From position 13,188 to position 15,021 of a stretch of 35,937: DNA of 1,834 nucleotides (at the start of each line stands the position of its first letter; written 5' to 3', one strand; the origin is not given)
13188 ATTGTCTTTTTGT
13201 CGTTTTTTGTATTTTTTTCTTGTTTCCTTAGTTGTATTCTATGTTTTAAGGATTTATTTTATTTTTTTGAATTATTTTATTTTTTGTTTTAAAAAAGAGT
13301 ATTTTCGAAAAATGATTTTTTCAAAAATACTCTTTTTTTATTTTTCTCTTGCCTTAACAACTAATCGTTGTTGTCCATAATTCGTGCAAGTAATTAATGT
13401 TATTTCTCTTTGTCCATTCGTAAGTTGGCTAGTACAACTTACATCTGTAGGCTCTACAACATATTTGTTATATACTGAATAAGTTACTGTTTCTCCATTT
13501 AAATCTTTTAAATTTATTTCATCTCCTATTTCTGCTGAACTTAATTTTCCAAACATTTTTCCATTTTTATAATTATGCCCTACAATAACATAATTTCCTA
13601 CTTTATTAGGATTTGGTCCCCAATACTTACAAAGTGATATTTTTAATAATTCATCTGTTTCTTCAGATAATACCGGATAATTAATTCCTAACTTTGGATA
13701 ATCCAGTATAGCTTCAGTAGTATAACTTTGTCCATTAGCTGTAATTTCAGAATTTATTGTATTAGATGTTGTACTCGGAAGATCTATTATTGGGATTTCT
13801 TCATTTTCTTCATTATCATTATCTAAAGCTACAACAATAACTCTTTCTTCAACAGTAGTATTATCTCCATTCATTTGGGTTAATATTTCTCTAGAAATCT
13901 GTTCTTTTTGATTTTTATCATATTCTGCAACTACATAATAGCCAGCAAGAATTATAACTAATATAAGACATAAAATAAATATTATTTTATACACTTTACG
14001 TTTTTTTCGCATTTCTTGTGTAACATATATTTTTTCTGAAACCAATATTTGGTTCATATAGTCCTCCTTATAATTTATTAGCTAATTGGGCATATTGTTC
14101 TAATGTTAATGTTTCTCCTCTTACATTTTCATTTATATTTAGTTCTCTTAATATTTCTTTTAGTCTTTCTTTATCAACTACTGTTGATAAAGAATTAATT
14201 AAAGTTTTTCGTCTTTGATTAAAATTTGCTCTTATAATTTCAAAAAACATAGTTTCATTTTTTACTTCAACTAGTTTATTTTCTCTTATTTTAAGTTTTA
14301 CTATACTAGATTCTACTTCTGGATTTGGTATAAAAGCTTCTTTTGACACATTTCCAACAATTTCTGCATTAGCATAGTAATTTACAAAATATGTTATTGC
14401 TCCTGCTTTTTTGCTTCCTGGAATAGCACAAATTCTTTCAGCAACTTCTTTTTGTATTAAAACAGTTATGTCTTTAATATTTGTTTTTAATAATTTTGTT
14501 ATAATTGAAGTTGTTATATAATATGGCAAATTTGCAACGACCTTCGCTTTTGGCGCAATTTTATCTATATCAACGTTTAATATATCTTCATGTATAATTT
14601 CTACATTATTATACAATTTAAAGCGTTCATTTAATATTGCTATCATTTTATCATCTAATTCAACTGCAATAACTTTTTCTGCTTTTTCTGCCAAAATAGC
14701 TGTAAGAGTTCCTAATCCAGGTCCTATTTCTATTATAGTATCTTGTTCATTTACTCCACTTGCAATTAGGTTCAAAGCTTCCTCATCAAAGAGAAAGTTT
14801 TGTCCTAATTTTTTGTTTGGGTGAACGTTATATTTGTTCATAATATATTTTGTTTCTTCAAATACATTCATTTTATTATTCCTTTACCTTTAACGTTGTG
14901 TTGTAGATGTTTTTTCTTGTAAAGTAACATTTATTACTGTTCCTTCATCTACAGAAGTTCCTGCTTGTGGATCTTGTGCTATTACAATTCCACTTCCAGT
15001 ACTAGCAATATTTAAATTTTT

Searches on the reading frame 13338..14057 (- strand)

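Call 18: search_protein_families(library=pfam, proteins=[window:13338-14057:-])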
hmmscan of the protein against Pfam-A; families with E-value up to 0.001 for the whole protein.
window:13338-14057:- (239 aa): 1 family
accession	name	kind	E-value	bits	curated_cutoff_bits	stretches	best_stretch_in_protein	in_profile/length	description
PF04203.18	Sortase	-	1.5e-27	96.2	26.6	1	120-238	3-124/125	Sortase domain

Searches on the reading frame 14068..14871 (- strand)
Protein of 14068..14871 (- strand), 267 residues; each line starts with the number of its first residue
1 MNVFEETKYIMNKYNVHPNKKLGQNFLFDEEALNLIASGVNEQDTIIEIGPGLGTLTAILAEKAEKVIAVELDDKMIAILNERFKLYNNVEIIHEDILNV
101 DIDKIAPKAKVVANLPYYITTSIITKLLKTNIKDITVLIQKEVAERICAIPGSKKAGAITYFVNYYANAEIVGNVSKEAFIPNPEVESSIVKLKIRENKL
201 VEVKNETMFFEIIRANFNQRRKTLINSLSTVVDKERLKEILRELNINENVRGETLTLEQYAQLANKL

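Call 18: search_protein_families(library=pfam, proteins=[window:14068-14871:-])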
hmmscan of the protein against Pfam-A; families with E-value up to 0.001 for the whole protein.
window:14068-14871:- (267 aa): 6 families
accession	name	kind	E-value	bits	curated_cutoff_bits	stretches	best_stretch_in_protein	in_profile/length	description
PF00398.26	RrnaAD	-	1.3e-62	211.7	24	1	19-266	5-260/263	Ribosomal RNA adenine dimethylase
PF13649.12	Methyltransf_25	-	9.2e-07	29.9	27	1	46-104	1-62/97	Methyltransferase domain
PF02475.24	TRM5-TYW2_MTfase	-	4.5e-05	23.9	28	1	36-136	30-131/164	TRM5/TYW2 methyltransferase domain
PF08241.18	Methyltransf_11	-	8.1e-05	23.6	21.2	1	48-100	2-54/95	Methyltransferase domain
PF05401.17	NodS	-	0.00025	21.4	24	1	41-140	42-137/201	Nodulation protein S (NodS)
PF05219.18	DREV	-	0.00031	20.4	26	1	9-94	54-144/265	DREV methyltransferase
